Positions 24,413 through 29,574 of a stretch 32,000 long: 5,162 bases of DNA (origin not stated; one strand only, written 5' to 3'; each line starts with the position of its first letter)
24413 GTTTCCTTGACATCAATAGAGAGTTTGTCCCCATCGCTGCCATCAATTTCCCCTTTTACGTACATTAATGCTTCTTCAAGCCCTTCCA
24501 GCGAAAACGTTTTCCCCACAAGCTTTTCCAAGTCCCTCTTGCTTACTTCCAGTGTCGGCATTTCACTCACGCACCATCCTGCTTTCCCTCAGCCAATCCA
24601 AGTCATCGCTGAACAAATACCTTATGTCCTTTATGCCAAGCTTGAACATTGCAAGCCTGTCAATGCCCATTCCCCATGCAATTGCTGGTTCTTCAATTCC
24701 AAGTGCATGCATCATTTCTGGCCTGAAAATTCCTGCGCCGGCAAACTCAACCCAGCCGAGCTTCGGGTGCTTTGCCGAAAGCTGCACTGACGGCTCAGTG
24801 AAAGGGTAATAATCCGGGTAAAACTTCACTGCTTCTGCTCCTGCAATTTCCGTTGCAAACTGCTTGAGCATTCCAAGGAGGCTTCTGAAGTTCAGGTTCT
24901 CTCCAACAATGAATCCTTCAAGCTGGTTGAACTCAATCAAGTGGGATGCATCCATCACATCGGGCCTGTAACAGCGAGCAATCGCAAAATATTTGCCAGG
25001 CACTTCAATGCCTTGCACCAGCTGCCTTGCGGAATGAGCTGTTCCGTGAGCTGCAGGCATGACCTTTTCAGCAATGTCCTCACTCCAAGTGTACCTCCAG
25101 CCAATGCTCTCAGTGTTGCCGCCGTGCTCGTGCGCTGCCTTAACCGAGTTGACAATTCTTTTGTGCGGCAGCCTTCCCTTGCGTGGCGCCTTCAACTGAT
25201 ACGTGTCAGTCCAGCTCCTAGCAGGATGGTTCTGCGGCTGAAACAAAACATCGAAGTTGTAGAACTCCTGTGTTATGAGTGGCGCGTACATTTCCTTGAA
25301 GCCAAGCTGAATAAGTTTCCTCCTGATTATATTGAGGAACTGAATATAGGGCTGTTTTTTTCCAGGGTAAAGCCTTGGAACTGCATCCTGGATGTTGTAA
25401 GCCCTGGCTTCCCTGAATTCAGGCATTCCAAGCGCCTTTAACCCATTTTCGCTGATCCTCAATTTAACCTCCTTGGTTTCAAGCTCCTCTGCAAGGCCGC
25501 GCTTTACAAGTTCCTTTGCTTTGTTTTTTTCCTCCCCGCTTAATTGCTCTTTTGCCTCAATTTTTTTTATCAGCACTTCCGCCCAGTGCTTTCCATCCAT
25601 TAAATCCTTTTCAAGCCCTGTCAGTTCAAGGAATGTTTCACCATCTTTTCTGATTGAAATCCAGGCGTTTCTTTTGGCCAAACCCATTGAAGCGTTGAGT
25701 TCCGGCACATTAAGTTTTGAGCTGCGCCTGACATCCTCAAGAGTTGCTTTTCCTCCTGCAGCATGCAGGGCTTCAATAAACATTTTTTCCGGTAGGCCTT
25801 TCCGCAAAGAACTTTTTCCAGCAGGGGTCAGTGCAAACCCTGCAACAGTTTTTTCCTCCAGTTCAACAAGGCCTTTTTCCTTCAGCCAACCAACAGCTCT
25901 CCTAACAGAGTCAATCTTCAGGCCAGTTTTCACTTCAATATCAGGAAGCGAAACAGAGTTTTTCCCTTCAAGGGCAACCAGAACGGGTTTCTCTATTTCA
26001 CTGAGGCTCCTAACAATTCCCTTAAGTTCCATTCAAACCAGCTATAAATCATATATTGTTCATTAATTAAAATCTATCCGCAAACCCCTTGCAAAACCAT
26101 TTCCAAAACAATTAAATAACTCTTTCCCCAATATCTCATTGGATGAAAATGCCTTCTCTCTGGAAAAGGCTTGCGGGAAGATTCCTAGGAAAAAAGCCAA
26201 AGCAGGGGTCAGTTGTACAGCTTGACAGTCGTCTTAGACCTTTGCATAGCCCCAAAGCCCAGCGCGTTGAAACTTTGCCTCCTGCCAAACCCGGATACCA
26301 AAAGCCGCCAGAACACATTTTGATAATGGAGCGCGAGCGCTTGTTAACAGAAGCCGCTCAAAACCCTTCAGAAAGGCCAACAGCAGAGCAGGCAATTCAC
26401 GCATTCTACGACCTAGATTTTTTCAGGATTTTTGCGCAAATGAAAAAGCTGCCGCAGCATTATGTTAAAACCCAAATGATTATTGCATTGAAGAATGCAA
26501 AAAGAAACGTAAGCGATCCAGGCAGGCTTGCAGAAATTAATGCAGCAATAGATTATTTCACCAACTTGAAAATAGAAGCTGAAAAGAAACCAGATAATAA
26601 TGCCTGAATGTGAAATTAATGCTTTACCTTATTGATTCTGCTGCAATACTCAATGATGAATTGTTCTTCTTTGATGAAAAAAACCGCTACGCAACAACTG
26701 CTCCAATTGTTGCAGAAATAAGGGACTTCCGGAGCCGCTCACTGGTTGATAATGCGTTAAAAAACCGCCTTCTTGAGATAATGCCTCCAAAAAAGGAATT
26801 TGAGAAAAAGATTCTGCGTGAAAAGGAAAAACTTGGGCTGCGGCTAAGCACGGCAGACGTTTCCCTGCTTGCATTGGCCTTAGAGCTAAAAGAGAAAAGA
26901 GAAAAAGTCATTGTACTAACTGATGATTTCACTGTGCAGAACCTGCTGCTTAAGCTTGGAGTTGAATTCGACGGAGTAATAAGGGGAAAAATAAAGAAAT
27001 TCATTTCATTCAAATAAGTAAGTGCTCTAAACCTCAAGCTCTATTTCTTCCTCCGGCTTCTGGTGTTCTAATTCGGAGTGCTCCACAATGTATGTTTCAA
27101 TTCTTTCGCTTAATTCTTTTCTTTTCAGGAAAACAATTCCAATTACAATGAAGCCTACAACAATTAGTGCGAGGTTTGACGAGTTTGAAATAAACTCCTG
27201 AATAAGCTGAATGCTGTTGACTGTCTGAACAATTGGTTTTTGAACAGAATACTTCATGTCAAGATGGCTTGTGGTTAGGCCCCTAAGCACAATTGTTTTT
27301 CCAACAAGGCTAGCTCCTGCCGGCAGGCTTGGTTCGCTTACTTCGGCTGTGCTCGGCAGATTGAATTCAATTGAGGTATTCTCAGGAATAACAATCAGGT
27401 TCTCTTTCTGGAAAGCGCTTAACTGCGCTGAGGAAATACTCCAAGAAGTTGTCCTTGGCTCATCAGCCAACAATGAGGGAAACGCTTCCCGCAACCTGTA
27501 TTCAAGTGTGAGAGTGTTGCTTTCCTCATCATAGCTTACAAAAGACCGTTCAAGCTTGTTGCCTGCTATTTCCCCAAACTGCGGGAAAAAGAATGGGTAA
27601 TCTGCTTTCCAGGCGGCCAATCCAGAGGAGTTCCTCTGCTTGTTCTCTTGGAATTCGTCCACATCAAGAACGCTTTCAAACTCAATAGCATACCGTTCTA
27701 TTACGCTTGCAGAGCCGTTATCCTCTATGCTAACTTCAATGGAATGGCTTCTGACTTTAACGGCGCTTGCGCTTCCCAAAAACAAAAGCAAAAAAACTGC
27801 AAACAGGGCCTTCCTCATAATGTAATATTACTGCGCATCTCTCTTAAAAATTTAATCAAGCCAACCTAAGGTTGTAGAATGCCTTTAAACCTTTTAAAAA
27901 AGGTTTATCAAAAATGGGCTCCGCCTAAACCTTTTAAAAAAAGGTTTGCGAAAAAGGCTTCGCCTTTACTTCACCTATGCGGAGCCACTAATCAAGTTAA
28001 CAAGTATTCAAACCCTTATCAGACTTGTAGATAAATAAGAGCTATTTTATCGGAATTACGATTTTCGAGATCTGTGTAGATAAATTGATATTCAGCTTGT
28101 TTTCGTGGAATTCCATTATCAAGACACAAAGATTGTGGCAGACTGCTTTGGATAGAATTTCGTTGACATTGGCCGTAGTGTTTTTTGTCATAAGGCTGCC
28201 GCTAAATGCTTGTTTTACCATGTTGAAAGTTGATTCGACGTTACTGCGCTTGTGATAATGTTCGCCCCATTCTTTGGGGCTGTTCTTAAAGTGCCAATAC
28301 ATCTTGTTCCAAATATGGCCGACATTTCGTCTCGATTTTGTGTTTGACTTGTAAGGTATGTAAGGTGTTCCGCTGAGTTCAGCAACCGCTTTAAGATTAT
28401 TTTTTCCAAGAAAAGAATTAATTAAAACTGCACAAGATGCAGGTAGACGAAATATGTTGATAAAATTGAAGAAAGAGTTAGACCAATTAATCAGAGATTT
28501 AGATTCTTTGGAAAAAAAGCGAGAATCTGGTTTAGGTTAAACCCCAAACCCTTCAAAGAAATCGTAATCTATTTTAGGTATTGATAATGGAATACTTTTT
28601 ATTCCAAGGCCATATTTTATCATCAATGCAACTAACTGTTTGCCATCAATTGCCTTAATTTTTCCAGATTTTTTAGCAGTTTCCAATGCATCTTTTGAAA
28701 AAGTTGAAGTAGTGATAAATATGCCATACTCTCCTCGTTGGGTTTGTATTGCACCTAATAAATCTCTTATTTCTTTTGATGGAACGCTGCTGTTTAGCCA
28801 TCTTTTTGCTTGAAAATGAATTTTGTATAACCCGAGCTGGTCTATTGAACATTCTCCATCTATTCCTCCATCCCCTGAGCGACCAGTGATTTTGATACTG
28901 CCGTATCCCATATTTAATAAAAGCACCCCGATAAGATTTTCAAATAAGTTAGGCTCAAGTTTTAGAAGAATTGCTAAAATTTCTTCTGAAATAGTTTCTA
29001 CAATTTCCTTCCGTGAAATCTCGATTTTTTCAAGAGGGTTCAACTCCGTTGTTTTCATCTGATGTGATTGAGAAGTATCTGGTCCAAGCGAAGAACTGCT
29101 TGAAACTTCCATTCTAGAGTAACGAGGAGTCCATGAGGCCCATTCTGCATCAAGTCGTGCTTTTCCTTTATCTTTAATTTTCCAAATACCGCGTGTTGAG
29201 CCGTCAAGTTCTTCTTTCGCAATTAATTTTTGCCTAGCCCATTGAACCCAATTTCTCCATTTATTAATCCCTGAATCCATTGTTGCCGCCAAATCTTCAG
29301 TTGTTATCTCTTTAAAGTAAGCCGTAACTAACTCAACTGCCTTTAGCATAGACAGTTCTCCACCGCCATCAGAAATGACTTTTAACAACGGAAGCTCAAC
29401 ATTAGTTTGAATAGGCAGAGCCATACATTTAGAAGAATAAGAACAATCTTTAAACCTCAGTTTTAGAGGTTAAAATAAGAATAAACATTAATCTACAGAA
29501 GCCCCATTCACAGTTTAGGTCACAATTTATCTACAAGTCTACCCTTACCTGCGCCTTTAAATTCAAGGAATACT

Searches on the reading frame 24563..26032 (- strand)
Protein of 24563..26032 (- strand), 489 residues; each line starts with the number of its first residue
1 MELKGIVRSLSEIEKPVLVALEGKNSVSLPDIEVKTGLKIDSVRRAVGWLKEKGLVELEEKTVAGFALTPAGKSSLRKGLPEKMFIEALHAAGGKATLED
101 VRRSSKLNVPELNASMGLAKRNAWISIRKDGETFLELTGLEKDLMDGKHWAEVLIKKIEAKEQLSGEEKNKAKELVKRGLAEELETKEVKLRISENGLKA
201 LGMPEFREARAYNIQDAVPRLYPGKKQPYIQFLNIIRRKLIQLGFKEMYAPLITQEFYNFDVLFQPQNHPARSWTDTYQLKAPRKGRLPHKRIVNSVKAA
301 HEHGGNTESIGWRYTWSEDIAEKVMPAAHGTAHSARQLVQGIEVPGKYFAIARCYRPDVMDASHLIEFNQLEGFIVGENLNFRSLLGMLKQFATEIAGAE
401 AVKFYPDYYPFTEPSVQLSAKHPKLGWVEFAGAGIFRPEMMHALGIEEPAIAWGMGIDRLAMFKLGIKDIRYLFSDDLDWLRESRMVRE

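Call 10: search_protein_families(library=pfam, proteins=[window:24563-26032:-])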
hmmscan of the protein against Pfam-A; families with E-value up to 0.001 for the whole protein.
window:24563-26032:- (489 aa): 3 families
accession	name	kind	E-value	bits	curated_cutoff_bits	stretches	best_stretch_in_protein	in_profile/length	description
PF01409.25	tRNA-synt_2d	-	1.1e-76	258.1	19.8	1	212-483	2-245/246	tRNA synthetases class II core domain (F)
PF10771.15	DUF2582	-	1.6e-06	28.6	24.2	1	20-60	16-56/65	Winged helix-turn-helix domain (DUF2582)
PF00152.25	tRNA-synt_2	-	5.2e-06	26.2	25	0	346-373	92-119/308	tRNA synthetases class II (D, K and N)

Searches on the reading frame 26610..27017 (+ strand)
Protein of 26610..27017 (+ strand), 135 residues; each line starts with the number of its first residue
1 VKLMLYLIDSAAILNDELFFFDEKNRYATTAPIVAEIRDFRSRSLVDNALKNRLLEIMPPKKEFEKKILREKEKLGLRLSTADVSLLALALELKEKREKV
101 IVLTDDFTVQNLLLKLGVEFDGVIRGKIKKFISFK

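Call 10: search_protein_families(library=pfam, proteins=[window:26610-27017:+])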
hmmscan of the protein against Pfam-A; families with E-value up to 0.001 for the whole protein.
window:26610-27017:+ (135 aa): 1 family
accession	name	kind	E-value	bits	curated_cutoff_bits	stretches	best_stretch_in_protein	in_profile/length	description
PF17146.10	PIN_6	-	2.7e-09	37.8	27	1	8-93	3-87/87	PIN domain of ribonuclease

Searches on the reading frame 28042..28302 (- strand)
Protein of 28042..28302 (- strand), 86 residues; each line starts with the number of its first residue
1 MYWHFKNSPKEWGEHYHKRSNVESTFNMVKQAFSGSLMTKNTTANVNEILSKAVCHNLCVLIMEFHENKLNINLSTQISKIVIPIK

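Call 68: search_protein_families(library=pfam, proteins=[window:28042-28302:-], max_evalue=0.1)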
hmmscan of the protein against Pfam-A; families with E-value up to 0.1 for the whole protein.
window:28042-28302:- (86 aa): 3 families
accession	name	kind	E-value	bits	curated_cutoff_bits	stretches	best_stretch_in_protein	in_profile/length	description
PF01609.27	DDE_Tnp_1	-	8.3e-05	22.9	23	1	7-58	148-200/200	Transposase DDE domain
PF18769.7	APOBEC1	-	0.0022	18.6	27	1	16-81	11-76/101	APOBEC1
PF18750.7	SNAD4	-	0.081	13.4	27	1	10-81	22-90/130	Secreted Novel AID/APOBEC-like Deaminase 4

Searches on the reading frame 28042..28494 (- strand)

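Call 68: search_protein_families(library=pfam, proteins=[window:28042-28494:-], max_evalue=0.1)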
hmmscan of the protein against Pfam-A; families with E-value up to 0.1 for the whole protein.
window:28042-28494:- (150 aa): 2 families
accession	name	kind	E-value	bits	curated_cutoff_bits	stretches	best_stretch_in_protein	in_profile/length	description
PF01609.27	DDE_Tnp_1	-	2.2e-06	28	23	1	28-122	86-200/200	Transposase DDE domain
PF18769.7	APOBEC1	-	0.0093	16.6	27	1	80-145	11-76/101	APOBEC1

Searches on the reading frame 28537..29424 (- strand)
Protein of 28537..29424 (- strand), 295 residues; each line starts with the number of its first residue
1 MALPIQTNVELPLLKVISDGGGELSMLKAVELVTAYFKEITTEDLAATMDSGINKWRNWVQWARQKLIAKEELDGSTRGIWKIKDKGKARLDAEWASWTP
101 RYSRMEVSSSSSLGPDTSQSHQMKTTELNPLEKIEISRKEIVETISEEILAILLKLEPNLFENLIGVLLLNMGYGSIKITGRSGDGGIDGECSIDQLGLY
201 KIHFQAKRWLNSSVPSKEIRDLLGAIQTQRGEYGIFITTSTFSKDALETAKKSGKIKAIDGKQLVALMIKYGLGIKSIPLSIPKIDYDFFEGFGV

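Call 10: search_protein_families(library=pfam, proteins=[window:28537-29424:-])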
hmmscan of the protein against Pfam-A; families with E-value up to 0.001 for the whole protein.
window:28537-29424:- (295 aa): 3 families
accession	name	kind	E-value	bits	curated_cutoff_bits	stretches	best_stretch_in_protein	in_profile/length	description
PF04471.18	Mrr_cat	-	2.5e-30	105.4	21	1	154-268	2-115/115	Restriction endonuclease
PF14338.12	Mrr_N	-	2.8e-13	50.3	29.5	1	11-91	6-85/87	Mrr N-terminal domain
PF22722.2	NA-iREase1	-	1.8e-08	34.8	27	1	168-265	8-105/106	NACHT-associated inactive Restriction Endonuclease 1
